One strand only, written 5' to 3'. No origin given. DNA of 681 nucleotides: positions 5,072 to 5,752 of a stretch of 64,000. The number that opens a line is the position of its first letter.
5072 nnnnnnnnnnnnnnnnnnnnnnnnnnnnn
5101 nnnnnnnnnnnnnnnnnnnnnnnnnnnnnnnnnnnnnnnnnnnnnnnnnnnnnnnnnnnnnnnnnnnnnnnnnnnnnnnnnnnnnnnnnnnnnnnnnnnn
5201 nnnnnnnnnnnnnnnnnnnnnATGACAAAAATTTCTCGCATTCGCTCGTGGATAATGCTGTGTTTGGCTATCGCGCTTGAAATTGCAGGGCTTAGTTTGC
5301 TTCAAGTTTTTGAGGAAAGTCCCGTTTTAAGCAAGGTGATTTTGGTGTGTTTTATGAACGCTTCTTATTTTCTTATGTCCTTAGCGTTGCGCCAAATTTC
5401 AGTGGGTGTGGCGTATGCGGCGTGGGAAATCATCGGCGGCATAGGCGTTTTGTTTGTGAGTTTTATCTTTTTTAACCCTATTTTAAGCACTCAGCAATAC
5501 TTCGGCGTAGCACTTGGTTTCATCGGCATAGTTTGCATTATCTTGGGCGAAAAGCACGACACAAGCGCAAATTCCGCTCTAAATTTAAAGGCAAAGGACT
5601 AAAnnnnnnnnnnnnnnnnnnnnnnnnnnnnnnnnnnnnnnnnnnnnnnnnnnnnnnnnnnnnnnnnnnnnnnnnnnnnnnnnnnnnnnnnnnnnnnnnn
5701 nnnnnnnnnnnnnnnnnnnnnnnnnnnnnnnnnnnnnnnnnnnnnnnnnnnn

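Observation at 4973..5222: E. coli-type consensus promoter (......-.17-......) with nested palindromes and a 220-nt purine-only leader upstream of a paired-SMR efflux operon followed by a MarR regulator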

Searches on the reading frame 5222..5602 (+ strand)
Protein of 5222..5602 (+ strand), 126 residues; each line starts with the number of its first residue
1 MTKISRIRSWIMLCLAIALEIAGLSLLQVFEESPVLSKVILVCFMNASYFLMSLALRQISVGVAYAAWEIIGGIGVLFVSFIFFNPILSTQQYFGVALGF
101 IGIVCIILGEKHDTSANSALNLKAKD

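Call 6: search_protein_families(library=pfam, proteins=[window:5222-5602:+], max_evalue=0.01)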
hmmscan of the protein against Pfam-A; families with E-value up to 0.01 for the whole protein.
window:5222-5602:+ (126 aa): 1 family
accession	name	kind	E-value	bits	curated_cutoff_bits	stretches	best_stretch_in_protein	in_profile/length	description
PF00893.25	Multi_Drug_Res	-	5.4e-17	62.5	23.7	1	9-98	2-92/93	Small Multidrug Resistance protein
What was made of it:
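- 5222..5602 (+): SMR subunit 1 (126 aa, best match MdtJ). PF00893 at 62.5 bits (call 6).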

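Call 7: find_homologous_proteins(query=window:5222-5599:+)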
Query window:5222-5599:+ (126 aa): 79 proteins with E <= 0.001 among 99 candidates.
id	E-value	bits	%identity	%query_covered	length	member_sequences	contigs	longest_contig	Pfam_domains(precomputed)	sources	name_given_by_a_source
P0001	1.7e-70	253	97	100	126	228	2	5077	PF00893.26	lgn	-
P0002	4.7e-70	251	96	100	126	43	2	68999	PF00893.26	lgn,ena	-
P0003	2.4e-58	214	85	100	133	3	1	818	PF00893.26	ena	-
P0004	5.4e-58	212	85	100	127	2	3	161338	PF00893.26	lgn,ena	-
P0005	1.6e-53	198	80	99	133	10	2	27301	PF00893.26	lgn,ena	-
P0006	4.4e-53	197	78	100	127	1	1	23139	PF00893.26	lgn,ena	-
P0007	6.0e-53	196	77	100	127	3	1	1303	PF00893.26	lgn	-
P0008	6.7e-53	196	80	100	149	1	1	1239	PF00893.26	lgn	-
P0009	1.7e-51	191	77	100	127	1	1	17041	PF00893.26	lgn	-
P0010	1.0e-50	189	75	99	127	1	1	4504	PF00893.26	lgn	-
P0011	8.6e-47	176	69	94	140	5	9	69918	PF00893.26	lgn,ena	-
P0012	8.6e-47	176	66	99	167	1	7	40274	PF00893.26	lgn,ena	-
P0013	1.4e-46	176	70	90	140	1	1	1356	PF00893.26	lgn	-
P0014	1.6e-46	175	68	92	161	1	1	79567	PF00893.26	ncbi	ncbi:DMT family transporter [Helicobacter sp. T3_23-1056]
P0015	3.2e-46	174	68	92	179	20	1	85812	PF00893.26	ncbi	ncbi:DMT family transporter [Helicobacter sp. T3_23-1059]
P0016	8.3e-46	173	71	89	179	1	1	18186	PF00893.26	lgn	-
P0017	1.9e-45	172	69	87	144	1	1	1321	PF00893.26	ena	-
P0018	1.0e-44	170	67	92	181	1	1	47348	PF00893.26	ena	-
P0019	2.2e-44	168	64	99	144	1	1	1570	PF00893.26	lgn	-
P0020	9.9e-44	166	63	100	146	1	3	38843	PF00893.26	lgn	-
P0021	1.4e-43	166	65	93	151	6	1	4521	PF00893.26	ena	-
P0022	1.5e-43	166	64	99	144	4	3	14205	PF00893.26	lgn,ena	-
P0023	2.2e-43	165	66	93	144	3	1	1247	PF00893.26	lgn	-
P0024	2.5e-43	165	62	100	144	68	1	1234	PF00893.26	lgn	-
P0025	3.3e-43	165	66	100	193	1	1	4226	PF00893.26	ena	-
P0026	5.0e-43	164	71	89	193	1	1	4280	PF00893.26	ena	-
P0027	1.4e-42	163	63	98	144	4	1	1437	PF00893.26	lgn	-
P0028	1.7e-42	162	70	89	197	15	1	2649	PF00893.26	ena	-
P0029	3.9e-42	161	62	97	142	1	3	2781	PF00893.26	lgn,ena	-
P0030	4.0e-42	161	62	97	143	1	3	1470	PF00893.26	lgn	-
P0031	4.0e-42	161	62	97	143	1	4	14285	PF00893.26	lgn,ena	-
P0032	5.5e-42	161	62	97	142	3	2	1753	PF00893.26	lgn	-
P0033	1.7e-41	159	63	98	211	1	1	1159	PF00893.26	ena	-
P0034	2.6e-41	159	65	91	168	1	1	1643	PF00893.26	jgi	-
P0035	4.8e-41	158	66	90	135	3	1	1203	PF00893.26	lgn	-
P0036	6.7e-41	157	63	98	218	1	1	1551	PF00893.26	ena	-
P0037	6.8e-41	157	66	90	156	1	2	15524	PF00893.26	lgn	-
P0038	1.8e-40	156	67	90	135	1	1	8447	PF00893.26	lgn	-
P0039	2.5e-40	155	87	70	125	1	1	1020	PF00893.26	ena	-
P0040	2.8e-40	155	67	90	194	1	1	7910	PF00893.26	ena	-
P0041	4.1e-40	155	66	93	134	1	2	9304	PF00893.26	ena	-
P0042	8.7e-40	154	66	90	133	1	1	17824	PF00893.26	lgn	-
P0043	1.3e-39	153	62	98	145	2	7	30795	PF00893.26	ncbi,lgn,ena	-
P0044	1.6e-39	153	68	89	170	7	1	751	PF00893.26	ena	-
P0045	1.6e-39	153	63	98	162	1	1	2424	PF00893.26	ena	-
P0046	2.1e-39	152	63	94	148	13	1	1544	PF00893.26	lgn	-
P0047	2.3e-39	152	63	97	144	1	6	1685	PF00893.26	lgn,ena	-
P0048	2.8e-39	152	67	91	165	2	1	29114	PF00893.26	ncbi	ncbi:DMT family transporter [Helicobacter sp. 23-1044]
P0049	3.2e-39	152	63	97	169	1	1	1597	PF00893.26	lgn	-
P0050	3.3e-39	152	63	97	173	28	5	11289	PF00893.26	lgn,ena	-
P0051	3.4e-39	152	63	98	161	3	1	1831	PF00893.26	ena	-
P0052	3.4e-39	152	62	99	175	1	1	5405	PF00893.26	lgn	-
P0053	4.4e-39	151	63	97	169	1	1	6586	PF00893.26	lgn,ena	-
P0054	5.3e-39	151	62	98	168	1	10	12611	PF00893.26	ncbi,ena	-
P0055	6.2e-39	151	64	96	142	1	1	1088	PF00893.26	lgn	-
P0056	8.3e-39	150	64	90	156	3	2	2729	PF00893.26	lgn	-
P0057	1.1e-38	150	65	90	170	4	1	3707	PF00893.26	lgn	-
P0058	1.1e-38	150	65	90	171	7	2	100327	PF00893.26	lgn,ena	-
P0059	1.2e-38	150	61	97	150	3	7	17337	PF00893.26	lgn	-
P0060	1.2e-38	150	61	98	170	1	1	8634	PF00893.26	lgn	-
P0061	1.2e-38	150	62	98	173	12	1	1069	PF00893.26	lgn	-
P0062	1.3e-38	150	61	98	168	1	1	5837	PF00893.26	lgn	-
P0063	1.4e-38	150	66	90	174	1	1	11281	PF00893.26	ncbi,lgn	-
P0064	1.7e-38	149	61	98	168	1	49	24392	PF00893.26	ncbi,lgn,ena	-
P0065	1.8e-38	149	62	95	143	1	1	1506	PF00893.26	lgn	-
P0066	2.0e-38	149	65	93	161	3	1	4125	PF00893.26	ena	-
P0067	2.1e-38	149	68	85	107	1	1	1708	PF00893.26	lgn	-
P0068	2.1e-38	149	61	98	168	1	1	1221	PF00893.26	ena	-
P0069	3.1e-38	149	64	85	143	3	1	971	PF00893.26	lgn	-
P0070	4.9e-38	148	64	85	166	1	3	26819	PF00893.26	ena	-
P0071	5.4e-38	148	64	87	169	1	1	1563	PF00893.26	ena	-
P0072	1.6e-37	146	60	98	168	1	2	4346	PF00893.26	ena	-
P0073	7.1e-37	144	67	86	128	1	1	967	PF00893.26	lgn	-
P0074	1.7e-36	143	63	87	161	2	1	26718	PF00893.26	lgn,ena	-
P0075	2.6e-36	142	64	90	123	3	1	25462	PF00893.26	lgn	-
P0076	1.3e-35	140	65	86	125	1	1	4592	PF00893.26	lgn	-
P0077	2.1e-35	140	67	86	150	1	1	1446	PF00893.26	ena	-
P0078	1.9e-34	136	65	87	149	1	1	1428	PF00893.26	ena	-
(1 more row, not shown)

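Call 11: find_related_loci(query=A1, collection=genome_contigs, flank=4000)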
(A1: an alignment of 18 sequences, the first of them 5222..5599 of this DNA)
Query A1 (126 aa) in genome_contigs; peptide patterns used: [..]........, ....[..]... (x = any residue, [..] = any of these).
41 stretches matched a pattern; 11 encode a relative of the query (tblastn E <= 1e-3); 11 distinct loci.
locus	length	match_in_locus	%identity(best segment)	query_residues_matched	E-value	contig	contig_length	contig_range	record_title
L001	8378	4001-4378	99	1-126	2e-80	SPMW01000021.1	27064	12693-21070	MAG: Candidatus Campylobacter infans isolate CGEMS CGEMS_contig0021, whole genome shotgun sequence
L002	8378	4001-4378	97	1-126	2e-79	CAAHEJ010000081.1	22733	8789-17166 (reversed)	MAG TPA_asm: uncultured Campylobacter sp., isolate HGM08919, WGS project CAAHEJ010000000 data, contig: SRS820627_33_k75_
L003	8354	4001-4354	64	1-118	8e-50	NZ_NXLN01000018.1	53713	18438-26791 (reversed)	Helicobacter sp. MIT 01-3238 H_sp._Monkey_taxa_3_01-3238_18_5371327.875, whole genome shotgun sequence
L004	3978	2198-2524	71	1-109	2e-49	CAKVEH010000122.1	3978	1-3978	MAG: uncultured Helicobacteraceae bacterium isolate REFINED_METABAT215_TOP10_CONTIGS_1500_ASSEMBLY_K77_MERGED__Hadza_MoB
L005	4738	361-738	62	1-122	7e-48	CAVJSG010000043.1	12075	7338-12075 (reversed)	Campylobacteraceae bacterium isolate H07617-L1_cleanbin_000016 genome assembly, contig: Spades_H07617-L1_contig_3683, wh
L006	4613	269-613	66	3-115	2e-45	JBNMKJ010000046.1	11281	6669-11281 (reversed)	MAG: Helicobacteraceae bacterium isolate CM_BacNHY1571.46 k141_392029_length_11281_cov_41.1273, whole genome shotgun seq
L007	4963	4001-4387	61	3-125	2e-45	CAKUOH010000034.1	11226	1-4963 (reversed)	MAG: uncultured Helicobacteraceae bacterium isolate REFINED_METABAT215_TOP10_CONTIGS_1500_ASSEMBLY_K77_MERGED__Hadza_MoB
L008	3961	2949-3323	62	3-126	4e-45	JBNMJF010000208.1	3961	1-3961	MAG: Helicobacteraceae bacterium isolate CM_BacNHY2140.77 k141_419023_length_3961_cov_17.2296, whole genome shotgun sequ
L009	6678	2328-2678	64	3-117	2e-44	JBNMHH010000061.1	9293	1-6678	MAG: Helicobacteraceae bacterium isolate CM_BacNHY47.127 k141_4598_length_9293_cov_32.8147, whole genome shotgun sequenc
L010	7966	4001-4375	61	2-126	2e-44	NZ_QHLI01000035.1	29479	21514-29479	Campylobacter troglodytis strain MIT 05-9149A accn_213849_11_con_0035, whole genome shotgun sequence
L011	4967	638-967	64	5-113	4e-40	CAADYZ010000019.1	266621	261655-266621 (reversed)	MAG TPA_asm: Campylobacteraceae bacterium, isolate HGM08908, WGS project CAADYZ010000000 data, contig: ERS396357_87_k85_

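Call 14: search_protein_families(library=ncbifam, proteins=[window:5222-5602:+], max_evalue=0.01)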
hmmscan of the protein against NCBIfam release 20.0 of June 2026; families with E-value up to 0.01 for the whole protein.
window:5222-5602:+ (126 aa): 20 families
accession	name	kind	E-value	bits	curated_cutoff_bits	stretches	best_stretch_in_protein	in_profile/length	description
NF007767.1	PRK10452.1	equivalog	4.8e-14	52.6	122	1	10-117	4-112/120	multidrug/spermidine efflux SMR transporter subunit MdtJ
NF000280.1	SMR_efflux_smr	exception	4.9e-13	49.6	200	1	9-108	2-103/105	multidrug efflux SMR transporter Smr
NF033137.0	SMR_qac_int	equivalog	2.1e-10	41.1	188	1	9-108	2-102/109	Qac family quaternary ammonium compound efflux SMR transporter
NF000067.2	SMR_qac_FL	exception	3.7e-09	37.1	205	1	8-106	2-101/110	quaternary ammonium compound efflux SMR transporter QacL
NF000278.1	SMR_qac_G2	exception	5.1e-09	36.5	220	1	8-106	2-101/110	quaternary ammonium compound efflux SMR transporter QacG2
NF033136.1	SMR_qac_K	exception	1.5e-08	35.3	205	1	8-108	2-103/110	quaternary ammonium compound efflux SMR transporter QacK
NF051482.1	EbrB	exception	2.2e-08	34.7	160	1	9-105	3-100/105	SMR family multidrug efflux transporter EbrB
NF000276.2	SMR_qac_E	exception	1.8e-07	31.4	185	1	9-107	2-94/101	quaternary ammonium compound efflux SMR transporter QacE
NF008512.1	PRK11431.1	equivalog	2e-07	31.3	126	1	9-108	2-102/104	quaternary ammonium compound efflux SMR transporter SugE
NF051481.1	EbrA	exception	3e-07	30.8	160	1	8-106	3-102/104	SMR family multidrug efflux transporter EbrA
NF007934.1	PRK10650.1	equivalog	2e-06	28.3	103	1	11-108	10-108/109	multidrug/spermidine efflux SMR transporter subunit MdtI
NF007087.1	PRK09541.1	subfamily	3.2e-06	27.6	162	1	9-108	3-103/110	EmrE family multidrug efflux SMR transporter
NF042984.1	SMR_efflux_EmrE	exception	2.4e-05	24.7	226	1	9-108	3-103/110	multidrug efflux SMR transporter EmrE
NF033470.1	SMR_qac_bcrC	exception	5.3e-05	23.7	225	1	8-109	2-103/114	quaternary ammonium compound efflux SMR transporter BcrC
NF033469.1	SMR_qac_bcrB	exception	6.8e-05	23.4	205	1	9-106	3-101/105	quaternary ammonium compound efflux SMR transporter BcrB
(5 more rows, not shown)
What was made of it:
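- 5222..5602 (+): NCBIfam best hit is MdtJ at 52.6 bits, below the cut-off of 122 (call 14).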

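Call 16: find_encoding_contigs(protein=P0004, flank=3000, max_places=3)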
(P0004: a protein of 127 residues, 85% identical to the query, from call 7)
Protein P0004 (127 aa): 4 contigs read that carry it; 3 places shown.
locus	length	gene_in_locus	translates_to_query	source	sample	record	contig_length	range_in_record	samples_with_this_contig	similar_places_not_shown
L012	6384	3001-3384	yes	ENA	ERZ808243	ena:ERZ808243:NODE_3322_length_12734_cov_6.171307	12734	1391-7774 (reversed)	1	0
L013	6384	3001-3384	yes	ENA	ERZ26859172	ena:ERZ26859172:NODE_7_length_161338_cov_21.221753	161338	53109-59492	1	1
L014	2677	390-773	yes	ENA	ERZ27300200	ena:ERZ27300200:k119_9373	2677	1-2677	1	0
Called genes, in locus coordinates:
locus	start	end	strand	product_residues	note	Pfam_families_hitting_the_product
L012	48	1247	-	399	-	-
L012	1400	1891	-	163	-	PF00258:Flavodoxin_1, PF12641:Flavodoxin_3 (weak), PF12724:Flavodoxin_5 (weak)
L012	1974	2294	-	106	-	PF10087:DUF2325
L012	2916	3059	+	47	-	-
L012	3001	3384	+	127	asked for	PF00893:Multi_Drug_Res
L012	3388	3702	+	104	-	PF00893:Multi_Drug_Res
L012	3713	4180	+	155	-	PF12802:MarR_2 (weak)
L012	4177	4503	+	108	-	PF00892:EamA (weak), PF00893:Multi_Drug_Res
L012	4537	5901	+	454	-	PF13483:Lactamase_B_3, PF12706:Lactamase_B_2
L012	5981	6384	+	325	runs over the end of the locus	PF00248:Aldo_ket_red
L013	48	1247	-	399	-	-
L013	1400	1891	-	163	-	PF00258:Flavodoxin_1, PF12641:Flavodoxin_3 (weak), PF12724:Flavodoxin_5 (weak)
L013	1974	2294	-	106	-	PF10087:DUF2325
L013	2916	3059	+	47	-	-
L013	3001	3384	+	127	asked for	PF00893:Multi_Drug_Res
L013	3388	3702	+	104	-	PF00893:Multi_Drug_Res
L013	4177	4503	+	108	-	PF00892:EamA (weak), PF00893:Multi_Drug_Res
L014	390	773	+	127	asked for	PF00893:Multi_Drug_Res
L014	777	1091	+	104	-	PF00893:Multi_Drug_Res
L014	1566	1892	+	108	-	PF00892:EamA (weak), PF00893:Multi_Drug_Res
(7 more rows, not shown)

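Call 17: find_encoding_contigs(protein=P0005, flank=3000, max_places=3)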
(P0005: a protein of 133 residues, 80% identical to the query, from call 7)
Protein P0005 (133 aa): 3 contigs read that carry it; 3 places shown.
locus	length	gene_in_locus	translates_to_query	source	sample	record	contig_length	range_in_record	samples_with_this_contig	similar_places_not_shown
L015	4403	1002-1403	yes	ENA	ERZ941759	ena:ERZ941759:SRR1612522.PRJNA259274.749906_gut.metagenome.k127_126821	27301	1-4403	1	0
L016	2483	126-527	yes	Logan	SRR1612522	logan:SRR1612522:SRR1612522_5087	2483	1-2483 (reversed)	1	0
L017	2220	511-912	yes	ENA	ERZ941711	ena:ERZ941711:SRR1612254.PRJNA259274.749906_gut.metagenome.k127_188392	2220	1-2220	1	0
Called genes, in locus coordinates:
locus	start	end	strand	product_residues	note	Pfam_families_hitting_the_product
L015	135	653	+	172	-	PF02870:Methyltransf_1N, PF01035:DNA_binding_1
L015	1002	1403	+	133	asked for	PF00893:Multi_Drug_Res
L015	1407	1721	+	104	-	PF00893:Multi_Drug_Res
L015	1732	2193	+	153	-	PF01047:MarR (weak), PF12802:MarR_2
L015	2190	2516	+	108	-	PF00892:EamA (weak), PF00893:Multi_Drug_Res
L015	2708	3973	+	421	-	PF13483:Lactamase_B_3, PF12706:Lactamase_B_2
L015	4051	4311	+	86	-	PF09442:DUF2018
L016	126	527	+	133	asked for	PF00893:Multi_Drug_Res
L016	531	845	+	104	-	PF00893:Multi_Drug_Res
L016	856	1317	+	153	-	PF01047:MarR (weak), PF12802:MarR_2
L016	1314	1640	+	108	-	PF00892:EamA (weak), PF00893:Multi_Drug_Res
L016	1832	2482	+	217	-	?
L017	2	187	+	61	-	?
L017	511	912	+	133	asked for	PF00893:Multi_Drug_Res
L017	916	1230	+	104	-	PF00893:Multi_Drug_Res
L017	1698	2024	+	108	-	PF00893:Multi_Drug_Res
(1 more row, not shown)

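Call 18: find_encoding_contigs(protein=P0006, flank=3000, max_places=3)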
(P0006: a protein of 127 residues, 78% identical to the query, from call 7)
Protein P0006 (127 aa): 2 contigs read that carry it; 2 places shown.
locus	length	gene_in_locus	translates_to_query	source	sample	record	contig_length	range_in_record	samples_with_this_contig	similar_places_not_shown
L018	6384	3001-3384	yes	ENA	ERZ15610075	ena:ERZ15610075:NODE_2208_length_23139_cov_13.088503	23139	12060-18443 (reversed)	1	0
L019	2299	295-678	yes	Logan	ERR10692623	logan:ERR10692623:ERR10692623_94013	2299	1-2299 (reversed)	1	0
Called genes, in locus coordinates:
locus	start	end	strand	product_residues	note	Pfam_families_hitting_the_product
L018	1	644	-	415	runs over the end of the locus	PF00309:Sigma54_AID (weak), PF04963:Sigma54_CBD, PF04552:Sigma54_DBD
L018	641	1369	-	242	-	PF00005:ABC_tran, PF13304:AAA_21 (faint)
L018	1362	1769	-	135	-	PF02367:TsaE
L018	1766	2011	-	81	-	PF01479:S4 (weak)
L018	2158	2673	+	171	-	PF02870:Methyltransf_1N, PF01035:DNA_binding_1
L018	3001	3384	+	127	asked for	PF00893:Multi_Drug_Res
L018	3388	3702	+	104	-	PF00893:Multi_Drug_Res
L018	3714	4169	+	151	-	PF12802:MarR_2 (weak)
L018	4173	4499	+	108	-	PF00893:Multi_Drug_Res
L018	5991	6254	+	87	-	PF09442:DUF2018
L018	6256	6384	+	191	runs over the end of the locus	-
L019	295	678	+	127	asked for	PF00893:Multi_Drug_Res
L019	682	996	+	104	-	PF00893:Multi_Drug_Res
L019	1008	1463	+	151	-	PF12802:MarR_2 (weak)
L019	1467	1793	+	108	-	PF00893:Multi_Drug_Res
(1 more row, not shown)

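Call 25: find_encoding_contigs(protein=P0001, flank=1500, max_places=10)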
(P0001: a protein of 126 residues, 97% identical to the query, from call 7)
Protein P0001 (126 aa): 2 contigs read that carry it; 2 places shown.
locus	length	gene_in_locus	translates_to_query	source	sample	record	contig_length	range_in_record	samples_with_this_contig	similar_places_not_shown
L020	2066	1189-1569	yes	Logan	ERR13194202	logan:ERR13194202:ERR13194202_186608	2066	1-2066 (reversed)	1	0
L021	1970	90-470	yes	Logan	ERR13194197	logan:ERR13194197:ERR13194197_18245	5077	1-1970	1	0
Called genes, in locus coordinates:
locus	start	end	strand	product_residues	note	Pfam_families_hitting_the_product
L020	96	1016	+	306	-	PF00892:EamA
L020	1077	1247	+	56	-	-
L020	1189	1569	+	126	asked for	PF00893:Multi_Drug_Res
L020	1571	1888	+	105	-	PF00893:Multi_Drug_Res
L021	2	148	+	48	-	?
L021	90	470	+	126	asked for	PF00893:Multi_Drug_Res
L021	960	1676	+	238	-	PF00977:His_biosynth, PF01207:Dus (faint)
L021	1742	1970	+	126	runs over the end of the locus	PF00072:Response_reg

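Call 26: find_encoding_contigs(protein=window:5222-5602:+, flank=1500, max_places=10)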
Protein window:5222-5602:+ (126 aa): 23 contigs read that carry it; 10 places shown.
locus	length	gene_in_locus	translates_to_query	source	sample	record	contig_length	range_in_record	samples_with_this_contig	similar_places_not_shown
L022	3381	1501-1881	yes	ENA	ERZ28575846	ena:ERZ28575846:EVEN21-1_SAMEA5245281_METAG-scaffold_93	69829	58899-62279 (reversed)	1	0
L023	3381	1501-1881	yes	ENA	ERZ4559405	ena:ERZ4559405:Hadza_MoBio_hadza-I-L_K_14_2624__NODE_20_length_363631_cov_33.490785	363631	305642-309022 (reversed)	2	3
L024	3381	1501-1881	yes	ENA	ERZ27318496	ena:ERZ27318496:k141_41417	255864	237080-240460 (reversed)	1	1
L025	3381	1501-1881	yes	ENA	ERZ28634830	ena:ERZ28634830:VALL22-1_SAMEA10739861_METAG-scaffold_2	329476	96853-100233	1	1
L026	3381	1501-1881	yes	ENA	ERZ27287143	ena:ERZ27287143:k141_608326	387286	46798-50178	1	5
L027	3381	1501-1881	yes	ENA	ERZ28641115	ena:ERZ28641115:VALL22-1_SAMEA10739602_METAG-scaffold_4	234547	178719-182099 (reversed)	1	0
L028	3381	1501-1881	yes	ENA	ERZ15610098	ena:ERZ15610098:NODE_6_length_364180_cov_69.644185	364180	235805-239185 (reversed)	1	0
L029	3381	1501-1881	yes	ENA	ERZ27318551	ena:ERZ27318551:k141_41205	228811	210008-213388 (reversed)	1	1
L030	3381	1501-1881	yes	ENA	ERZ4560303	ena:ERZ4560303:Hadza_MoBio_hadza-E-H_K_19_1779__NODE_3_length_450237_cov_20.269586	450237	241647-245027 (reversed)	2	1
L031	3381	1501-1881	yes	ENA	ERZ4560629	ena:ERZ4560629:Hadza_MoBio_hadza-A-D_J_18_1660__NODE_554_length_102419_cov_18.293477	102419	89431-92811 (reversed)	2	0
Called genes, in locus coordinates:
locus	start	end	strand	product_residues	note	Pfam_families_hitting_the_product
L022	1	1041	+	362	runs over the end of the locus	PF01924:HypD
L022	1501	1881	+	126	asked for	PF00893:Multi_Drug_Res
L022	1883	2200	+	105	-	PF00893:Multi_Drug_Res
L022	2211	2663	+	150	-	PF12802:MarR_2, PF01047:MarR (weak)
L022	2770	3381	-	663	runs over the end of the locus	-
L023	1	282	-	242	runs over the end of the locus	PF00005:ABC_tran, PF13304:AAA_21 (faint)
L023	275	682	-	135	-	PF02367:TsaE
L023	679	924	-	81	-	PF01479:S4 (weak)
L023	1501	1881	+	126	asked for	PF00893:Multi_Drug_Res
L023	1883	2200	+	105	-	PF00893:Multi_Drug_Res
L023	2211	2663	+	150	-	PF12802:MarR_2, PF01047:MarR (weak)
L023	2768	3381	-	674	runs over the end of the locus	PF09028:Mac-1 (weak)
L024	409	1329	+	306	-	PF00892:EamA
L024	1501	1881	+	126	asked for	PF00893:Multi_Drug_Res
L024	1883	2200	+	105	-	PF00893:Multi_Drug_Res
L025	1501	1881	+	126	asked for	PF00893:Multi_Drug_Res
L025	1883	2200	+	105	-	PF00893:Multi_Drug_Res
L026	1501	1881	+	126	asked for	PF00893:Multi_Drug_Res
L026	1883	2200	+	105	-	PF00893:Multi_Drug_Res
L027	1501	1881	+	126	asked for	PF00893:Multi_Drug_Res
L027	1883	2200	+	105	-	PF00893:Multi_Drug_Res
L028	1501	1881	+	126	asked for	PF00893:Multi_Drug_Res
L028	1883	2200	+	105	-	PF00893:Multi_Drug_Res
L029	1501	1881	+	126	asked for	PF00893:Multi_Drug_Res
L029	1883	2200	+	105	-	PF00893:Multi_Drug_Res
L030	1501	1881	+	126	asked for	PF00893:Multi_Drug_Res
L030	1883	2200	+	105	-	PF00893:Multi_Drug_Res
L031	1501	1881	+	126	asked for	PF00893:Multi_Drug_Res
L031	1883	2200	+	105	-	PF00893:Multi_Drug_Res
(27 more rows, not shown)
